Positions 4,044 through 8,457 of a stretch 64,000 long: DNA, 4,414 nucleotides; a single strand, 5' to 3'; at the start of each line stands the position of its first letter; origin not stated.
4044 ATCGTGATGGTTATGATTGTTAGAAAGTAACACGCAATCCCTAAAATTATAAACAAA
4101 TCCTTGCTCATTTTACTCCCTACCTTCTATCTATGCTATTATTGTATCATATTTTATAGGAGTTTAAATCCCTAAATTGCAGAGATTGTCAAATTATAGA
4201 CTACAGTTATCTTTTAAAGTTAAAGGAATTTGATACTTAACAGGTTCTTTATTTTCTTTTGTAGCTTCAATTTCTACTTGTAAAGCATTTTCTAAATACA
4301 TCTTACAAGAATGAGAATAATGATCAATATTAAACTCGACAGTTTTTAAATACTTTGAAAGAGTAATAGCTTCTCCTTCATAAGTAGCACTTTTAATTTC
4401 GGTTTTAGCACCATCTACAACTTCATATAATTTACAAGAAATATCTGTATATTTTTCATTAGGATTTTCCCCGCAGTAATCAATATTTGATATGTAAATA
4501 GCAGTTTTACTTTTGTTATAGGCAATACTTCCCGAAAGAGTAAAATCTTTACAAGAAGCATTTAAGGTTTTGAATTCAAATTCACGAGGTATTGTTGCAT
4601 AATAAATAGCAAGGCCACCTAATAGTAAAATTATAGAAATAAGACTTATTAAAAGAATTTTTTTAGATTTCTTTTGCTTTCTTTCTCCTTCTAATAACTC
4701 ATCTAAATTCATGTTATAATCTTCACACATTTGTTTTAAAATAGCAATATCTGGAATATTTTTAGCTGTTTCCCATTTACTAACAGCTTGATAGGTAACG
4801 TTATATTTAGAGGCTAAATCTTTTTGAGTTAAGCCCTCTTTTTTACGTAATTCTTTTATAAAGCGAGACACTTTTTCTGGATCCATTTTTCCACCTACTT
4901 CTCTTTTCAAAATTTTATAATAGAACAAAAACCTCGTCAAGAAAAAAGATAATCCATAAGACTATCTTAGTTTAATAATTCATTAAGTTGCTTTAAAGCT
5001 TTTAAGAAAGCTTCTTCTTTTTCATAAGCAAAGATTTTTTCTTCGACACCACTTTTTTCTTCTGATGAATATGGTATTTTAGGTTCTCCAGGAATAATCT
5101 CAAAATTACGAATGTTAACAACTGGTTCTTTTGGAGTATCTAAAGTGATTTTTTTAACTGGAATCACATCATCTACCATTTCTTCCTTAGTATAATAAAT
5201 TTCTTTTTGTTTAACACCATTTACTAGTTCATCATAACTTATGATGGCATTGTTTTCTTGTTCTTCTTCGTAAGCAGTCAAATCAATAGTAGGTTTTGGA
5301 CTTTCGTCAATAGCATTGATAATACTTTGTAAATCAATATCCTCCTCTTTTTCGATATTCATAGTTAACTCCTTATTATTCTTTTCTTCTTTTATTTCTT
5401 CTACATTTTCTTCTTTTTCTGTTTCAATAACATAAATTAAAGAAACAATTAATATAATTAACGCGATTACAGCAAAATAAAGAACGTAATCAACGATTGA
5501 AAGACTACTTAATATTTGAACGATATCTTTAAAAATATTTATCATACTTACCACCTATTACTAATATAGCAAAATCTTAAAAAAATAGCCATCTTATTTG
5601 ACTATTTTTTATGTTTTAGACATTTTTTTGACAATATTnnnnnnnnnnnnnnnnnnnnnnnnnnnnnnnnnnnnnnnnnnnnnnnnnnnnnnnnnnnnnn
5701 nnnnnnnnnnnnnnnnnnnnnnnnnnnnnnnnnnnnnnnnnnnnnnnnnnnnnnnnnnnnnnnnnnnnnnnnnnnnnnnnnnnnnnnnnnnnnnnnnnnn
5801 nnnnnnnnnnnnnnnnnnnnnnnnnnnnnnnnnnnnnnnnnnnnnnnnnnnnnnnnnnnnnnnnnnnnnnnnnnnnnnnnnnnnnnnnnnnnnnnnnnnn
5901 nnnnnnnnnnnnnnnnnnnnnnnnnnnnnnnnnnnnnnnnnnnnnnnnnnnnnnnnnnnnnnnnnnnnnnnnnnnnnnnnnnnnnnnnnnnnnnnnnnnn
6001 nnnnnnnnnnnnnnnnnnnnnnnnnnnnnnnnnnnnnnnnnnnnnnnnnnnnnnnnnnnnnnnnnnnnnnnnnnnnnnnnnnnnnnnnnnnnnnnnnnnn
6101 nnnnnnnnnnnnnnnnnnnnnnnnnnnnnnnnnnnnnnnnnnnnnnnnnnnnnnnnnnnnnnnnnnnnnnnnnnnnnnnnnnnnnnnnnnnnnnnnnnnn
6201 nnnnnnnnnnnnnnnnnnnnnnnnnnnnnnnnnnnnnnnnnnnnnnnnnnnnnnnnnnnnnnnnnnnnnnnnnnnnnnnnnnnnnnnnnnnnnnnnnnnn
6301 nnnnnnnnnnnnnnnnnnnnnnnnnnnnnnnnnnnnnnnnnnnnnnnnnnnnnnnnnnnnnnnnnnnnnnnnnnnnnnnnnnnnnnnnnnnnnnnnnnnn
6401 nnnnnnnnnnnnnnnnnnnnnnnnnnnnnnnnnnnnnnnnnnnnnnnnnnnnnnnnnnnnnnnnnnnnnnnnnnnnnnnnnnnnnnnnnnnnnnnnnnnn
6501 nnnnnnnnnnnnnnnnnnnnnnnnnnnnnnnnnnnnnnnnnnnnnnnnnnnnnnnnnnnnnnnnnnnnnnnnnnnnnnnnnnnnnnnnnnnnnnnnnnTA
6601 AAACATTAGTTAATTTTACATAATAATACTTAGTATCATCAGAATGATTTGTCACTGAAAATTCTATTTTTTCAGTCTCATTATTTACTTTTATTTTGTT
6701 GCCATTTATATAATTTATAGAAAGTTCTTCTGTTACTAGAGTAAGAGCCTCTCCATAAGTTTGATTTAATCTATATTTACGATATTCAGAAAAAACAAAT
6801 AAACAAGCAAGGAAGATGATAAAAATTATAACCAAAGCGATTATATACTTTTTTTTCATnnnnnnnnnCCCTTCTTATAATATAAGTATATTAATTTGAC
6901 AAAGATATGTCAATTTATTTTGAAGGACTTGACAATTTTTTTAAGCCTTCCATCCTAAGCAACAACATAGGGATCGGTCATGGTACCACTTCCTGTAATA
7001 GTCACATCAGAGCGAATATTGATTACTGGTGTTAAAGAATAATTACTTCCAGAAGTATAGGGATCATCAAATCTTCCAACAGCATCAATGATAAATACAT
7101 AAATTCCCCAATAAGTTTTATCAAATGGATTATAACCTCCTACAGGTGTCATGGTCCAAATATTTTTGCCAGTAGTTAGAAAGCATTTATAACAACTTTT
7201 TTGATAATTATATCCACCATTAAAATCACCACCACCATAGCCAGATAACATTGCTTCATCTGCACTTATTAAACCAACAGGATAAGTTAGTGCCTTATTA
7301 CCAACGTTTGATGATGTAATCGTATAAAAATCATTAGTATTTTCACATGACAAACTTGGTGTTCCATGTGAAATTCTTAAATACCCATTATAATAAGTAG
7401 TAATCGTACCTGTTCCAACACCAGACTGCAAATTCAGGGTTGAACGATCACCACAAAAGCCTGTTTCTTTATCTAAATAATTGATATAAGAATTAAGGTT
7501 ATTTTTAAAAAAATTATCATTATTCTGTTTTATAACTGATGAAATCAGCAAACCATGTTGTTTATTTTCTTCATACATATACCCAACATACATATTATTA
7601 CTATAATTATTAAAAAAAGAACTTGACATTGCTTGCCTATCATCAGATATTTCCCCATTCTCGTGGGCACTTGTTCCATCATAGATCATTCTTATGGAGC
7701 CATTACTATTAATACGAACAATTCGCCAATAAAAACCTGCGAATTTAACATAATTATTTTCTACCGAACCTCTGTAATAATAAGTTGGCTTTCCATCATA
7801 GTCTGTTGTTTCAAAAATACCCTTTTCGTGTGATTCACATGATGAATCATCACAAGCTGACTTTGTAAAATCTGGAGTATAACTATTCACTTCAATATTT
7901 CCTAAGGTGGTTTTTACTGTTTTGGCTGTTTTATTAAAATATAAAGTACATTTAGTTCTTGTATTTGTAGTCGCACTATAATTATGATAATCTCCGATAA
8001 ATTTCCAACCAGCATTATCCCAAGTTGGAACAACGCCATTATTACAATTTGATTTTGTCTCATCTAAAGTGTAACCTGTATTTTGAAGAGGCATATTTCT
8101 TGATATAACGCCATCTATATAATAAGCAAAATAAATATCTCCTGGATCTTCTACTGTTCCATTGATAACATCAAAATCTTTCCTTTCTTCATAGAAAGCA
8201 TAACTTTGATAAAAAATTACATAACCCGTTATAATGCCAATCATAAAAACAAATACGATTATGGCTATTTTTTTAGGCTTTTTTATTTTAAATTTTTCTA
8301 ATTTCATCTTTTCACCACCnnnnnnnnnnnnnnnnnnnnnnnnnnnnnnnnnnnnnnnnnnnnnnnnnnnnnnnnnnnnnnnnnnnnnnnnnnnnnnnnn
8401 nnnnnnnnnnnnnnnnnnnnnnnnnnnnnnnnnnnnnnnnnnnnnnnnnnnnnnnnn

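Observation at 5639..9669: Locus A: three tandem genes of an uncharacterised exported paralog family (P3-P2-P1)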

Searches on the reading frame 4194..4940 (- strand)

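Call 3: search_protein_families(library=pfam, proteins=[window:4194-4940:-], max_evalue=0.1)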
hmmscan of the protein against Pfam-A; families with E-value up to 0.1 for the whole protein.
window:4194-4940:- (248 aa): 13 families
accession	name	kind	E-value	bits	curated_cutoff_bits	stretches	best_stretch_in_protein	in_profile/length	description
PF01381.28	HTH_3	-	5.8e-14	52.3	23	1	28-82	1-55/55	Helix-turn-helix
PF12844.13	HTH_19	-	4.7e-08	33.3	30.2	1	26-86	2-62/64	Helix-turn-helix domain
PF13560.12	HTH_31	-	1.5e-06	28.8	27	1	26-81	4-60/64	Helix-turn-helix domain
PF13443.12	HTH_26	-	6.6e-05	23.5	22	1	28-84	2-59/63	Cro/C1-type HTH DNA-binding domain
PF15731.11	MqsA_antitoxin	-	0.00049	20.7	30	1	11-70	60-116/131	Antitoxin component of bacterial toxin-antitoxin system, MqsA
PF09645.16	F-112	-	0.0039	17.7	25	0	27-78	12-55/110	F-112 protein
PF13412.12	HTH_24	-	0.011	15.8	21.9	0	28-54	9-35/48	Winged helix-turn-helix DNA-binding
PF14549.12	P22_Cro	-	0.02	15.1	30.2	1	39-63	12-34/60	DNA-binding transcriptional regulator Cro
PF13518.12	HTH_28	-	0.021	15.3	25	1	32-56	8-32/52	Helix-turn-helix domain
PF22495.2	HTH_92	-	0.046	13.5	27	1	29-64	1-36/45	RsaL-like HTH domain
PF08279.18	HTH_11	-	0.052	13.9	25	0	26-55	4-34/55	HTH domain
PF08650.15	DASH_Dad4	-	0.064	13.7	29.8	0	63-90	42-69/71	DASH complex subunit Dad4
PF13744.12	HTH_37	-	0.081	13.2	27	0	25-55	20-50/80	Helix-turn-helix domain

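Call 4: search_protein_families(library=ncbifam, proteins=[window:4194-4940:-], max_evalue=0.1)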
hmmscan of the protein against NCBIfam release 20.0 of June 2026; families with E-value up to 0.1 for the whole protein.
window:4194-4940:- (248 aa): 21 families
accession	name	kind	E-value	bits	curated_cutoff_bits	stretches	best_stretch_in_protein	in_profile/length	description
NF041951.1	phage_RstR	subfamily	1.6e-12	47.6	80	1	25-95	4-74/108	RstR family transcriptional repressor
TIGR03830.1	CxxCG_CxxCG_HTH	subfamily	1.8e-07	31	61.8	1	18-71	64-113/127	type II TA system antitoxin MqsA family protein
TIGR03070.1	couple_hipB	subfamily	2.2e-07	30.7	71.65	1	23-74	2-53/58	type II toxin-antitoxin system Y4mF family antitoxin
NF007408.0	PRK09943.1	equivalog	3.6e-07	29.9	211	1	26-94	10-78/185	HTH-type transcriptional regulator PuuR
NF047948.1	male_kill_WMK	equivalog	7.4e-07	28.9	300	1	22-96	161-235/300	WO male-killing family protein Wmk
NF052239.1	antitox_spr1629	equivalog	9.7e-07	28.2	335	1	28-86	7-65/377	spr1629 family repressor/antitoxin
TIGR00270.2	TIGR00270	equivalog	2e-06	27.7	110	1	25-94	77-149/159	multiprotein bridging factor aMBF1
NF006015.0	PRK08154.1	subfamily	0.0001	21.6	204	1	24-93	31-100/314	anaerobic benzoate catabolism transcriptional regulator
NF007257.0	PRK09706.1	subfamily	0.00015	21.5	101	1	20-63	2-45/135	transcriptional repressor DicA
NF040522.1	VC1465_fam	subfamily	0.00021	21.3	70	1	28-63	1-36/111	VC1465 family Xer recombination activation factor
NF047542.1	telomere_Tap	equivalog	0.0018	17.1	600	1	29-65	23-59/695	telomere-associated protein Tap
NF007481.0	PRK10072.1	equivalog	0.002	18.6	110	1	28-71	38-81/96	HTH-type transcriptional regulator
NF007271.0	PRK09726.1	equivalog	0.0035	17.3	79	1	20-65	9-51/88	type II toxin-antitoxin system antitoxin HipB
NF041575.1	antitoxPezA_Strep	equivalog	0.0044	17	290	1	26-82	4-60/158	type II toxin-antitoxin system antitoxin PezA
NF046032.1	TransRegSlrRBacil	equivalog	0.0091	16.1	250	1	25-86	3-65/149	HTH-type transcriptional regulator SlrR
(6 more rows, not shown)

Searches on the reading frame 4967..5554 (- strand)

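Call 3: search_protein_families(library=pfam, proteins=[window:4967-5554:-], max_evalue=0.1)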
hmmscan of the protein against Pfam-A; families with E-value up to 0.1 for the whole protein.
window:4967-5554:- (195 aa): 3 families
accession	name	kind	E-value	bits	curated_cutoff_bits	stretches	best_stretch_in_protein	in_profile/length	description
PF05568.16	ASFV_J13L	-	0.022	15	23.6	1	16-58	25-67/189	African swine fever virus J13L protein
PF01733.24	Nucleoside_tran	-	0.038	13.8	29.8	1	23-125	62-156/309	Nucleoside transporter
PF15330.11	SIT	-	0.042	14.8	27.6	1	25-83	5-63/114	SHP2-interacting transmembrane adaptor protein, SIT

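Call 4: search_protein_families(library=ncbifam, proteins=[window:4967-5554:-], max_evalue=0.1)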
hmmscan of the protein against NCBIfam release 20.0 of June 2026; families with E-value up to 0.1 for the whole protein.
window:4967-5554:- (195 aa): 3 families
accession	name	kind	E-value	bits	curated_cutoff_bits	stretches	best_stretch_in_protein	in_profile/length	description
NF046012.1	adhes_ESA_00282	equivalog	0.034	13.9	100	1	25-82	4-59/167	ESA_00282 family adhesion-associated protein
NF038246.1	bile_salt_MFS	equivalog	0.039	12.8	400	1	11-64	154-207/408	conjugated bile salt MFS transporter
NF045999.1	MAG1140_fam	equivalog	0.049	13.8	35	1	24-122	11-109/126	MAG1140 family protein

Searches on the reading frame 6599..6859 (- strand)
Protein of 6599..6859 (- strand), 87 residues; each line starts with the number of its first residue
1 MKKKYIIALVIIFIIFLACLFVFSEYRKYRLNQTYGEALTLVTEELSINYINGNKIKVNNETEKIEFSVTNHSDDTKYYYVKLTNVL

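Call 37: search_protein_families(library=ncbifam, proteins=[window:6599-6859:-], max_evalue=10)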
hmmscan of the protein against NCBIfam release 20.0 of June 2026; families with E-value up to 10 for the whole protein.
seq(87 aa): 5 families
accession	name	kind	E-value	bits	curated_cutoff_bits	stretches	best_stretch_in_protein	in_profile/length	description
NF053690.1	BamK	equivalog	0.036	13.9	120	1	10-86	5-76/199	BamK family beta-barrel-assembly machinery protein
TIGR02209.1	ftsL_broad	equivalog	0.042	13.8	42.45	1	4-44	2-42/85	cell division protein FtsL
TIGR02976.1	phageshock_pspB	equivalog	0.11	12.8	51.7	1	4-28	4-28/75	envelope stress response membrane protein PspB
TIGR04411.1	T2SS_GspN_Lepto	equivalog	0.18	11.2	50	1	5-52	8-55/280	type II secretion system protein GspN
NF033218.1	anchor_AmaP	equivalog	0.29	10.9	55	1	7-37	56-86/166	alkaline shock response membrane anchor protein AmaP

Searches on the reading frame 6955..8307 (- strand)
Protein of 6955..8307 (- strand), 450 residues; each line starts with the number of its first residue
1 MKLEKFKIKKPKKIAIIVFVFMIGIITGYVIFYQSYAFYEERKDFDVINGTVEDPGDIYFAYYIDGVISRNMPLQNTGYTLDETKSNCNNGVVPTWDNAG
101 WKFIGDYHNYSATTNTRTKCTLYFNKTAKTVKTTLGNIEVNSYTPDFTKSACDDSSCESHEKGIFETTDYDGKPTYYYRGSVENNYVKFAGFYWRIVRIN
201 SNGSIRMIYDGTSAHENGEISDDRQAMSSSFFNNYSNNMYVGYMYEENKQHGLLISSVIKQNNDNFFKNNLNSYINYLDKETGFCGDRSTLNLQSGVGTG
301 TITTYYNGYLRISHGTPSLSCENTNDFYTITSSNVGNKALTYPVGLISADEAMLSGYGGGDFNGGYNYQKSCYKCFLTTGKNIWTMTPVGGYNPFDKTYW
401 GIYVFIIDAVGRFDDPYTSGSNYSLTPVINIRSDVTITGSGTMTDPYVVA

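Call 3: search_protein_families(library=pfam, proteins=[window:6955-8307:-], max_evalue=0.1)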
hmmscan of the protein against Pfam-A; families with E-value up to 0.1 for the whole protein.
window:6955-8307:- (450 aa): 1 family
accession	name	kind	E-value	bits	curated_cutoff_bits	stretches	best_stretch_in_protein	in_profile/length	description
PF22676.1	GalA_N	-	0.094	13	27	0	200-281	39-119/133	Alpha-galactosidase, N-terminal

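Call 4: search_protein_families(library=ncbifam, proteins=[window:6955-8307:-], max_evalue=0.1)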
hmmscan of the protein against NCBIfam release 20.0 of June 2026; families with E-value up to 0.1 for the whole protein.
window:6955-8307:- (450 aa): 0 families

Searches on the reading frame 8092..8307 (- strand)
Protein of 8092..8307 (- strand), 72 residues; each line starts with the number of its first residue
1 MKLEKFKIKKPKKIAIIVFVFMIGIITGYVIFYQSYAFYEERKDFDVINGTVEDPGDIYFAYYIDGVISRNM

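Call 37: search_protein_families(library=ncbifam, proteins=[window:8092-8307:-], max_evalue=10)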
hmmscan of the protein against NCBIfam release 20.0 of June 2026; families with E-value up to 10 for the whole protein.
seq(72 aa): 1 family
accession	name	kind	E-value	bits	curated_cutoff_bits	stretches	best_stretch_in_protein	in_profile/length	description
NF045978.1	ComEA_MAG0490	equivalog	0.054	13.3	98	1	12-61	2-58/162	MAG0490 family ComEA-like DNA-binding protein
